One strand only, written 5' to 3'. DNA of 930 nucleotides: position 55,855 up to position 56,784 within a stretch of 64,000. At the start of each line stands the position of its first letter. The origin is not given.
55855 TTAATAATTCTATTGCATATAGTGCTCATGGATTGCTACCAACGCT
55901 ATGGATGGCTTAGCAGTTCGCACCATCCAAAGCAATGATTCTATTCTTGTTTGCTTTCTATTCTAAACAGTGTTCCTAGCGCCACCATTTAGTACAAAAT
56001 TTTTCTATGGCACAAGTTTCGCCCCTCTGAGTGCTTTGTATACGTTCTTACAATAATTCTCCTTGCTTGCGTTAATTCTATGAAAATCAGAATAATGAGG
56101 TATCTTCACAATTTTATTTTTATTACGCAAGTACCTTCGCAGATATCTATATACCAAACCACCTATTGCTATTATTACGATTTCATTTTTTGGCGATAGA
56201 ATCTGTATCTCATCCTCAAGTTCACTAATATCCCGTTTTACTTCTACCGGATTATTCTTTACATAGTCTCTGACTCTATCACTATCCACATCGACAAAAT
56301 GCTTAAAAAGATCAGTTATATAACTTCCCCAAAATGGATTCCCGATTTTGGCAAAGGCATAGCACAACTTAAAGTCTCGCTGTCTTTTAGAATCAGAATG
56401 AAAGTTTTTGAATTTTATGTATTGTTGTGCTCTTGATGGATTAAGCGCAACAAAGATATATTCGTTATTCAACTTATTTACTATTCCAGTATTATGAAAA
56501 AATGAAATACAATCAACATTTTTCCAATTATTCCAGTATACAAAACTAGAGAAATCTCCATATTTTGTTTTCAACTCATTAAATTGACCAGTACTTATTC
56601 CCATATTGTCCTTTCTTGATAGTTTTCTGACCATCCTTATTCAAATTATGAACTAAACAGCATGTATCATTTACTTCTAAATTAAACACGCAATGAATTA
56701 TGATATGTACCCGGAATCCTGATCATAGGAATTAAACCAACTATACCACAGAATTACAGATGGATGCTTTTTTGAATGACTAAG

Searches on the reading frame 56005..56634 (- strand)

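Call 3: search_protein_families(library=pfam, proteins=[window:56005-56634:-], max_evalue=0.01)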
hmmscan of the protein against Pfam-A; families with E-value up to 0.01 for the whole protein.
window:56005-56634:- (209 aa): 1 family
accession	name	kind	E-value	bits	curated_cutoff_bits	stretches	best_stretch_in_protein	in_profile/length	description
PF03167.25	UDG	-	0.00019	22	24.3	1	85-202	33-140/141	Uracil DNA glycosylase superfamily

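Call 4: search_protein_families(library=padloc, proteins=[window:56005-56634:-], max_evalue=0.01)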
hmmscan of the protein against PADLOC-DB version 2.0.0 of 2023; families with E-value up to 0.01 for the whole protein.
window:56005-56634:- (209 aa): 0 families

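Call 5: search_protein_families(library=ncbifam, proteins=[window:56005-56634:-], max_evalue=0.01)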
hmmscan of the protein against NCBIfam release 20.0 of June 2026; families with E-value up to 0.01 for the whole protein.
window:56005-56634:- (209 aa): 0 families

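Call 6: search_protein_families(library=phrogs, proteins=[window:56005-56634:-], max_evalue=0.01)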
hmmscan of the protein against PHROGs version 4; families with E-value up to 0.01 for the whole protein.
window:56005-56634:- (209 aa): 0 families
